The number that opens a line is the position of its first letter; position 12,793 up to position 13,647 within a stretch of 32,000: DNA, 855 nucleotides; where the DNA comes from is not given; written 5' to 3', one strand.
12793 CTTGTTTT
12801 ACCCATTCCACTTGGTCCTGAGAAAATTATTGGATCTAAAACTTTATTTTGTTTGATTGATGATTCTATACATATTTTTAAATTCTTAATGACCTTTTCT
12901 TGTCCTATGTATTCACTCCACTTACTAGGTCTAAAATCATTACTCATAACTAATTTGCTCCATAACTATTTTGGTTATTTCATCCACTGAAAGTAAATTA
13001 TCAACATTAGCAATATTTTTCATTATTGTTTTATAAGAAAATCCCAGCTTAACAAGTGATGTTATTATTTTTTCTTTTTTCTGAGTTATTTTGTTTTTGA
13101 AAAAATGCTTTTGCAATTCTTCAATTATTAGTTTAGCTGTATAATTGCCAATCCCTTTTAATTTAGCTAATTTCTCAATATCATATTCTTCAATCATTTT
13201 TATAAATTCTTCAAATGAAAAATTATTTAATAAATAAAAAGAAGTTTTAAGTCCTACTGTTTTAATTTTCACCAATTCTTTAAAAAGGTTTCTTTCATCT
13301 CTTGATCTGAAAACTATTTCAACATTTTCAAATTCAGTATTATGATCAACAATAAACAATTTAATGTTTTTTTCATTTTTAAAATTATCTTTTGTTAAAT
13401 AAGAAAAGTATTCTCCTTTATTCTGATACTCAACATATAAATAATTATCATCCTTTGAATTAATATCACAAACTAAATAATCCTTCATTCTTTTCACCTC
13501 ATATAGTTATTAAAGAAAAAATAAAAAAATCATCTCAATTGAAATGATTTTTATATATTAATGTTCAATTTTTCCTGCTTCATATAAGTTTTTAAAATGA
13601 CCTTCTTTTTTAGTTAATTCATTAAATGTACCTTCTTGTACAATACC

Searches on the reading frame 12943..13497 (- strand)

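Call 11: search_protein_families(library=pfam, proteins=[window:12943-13497:-], max_evalue=0.01)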
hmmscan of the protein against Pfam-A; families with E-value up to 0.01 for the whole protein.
seq(185 aa): 4 families
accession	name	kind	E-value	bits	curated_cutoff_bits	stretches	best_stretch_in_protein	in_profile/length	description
PF14520.12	HHH_5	-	4.1e-11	43.6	27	1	72-130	1-57/57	Helix-hairpin-helix domain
PF12826.13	HHH_2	-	0.00015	22.3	27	0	78-128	8-55/64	Helix-hairpin-helix motif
PF00633.29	HHH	-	0.00035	20.7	24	0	106-126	9-29/30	Helix-hairpin-helix motif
PF12836.13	HHH_3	-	0.0085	16.6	27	0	107-127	13-33/65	Helix-hairpin-helix motif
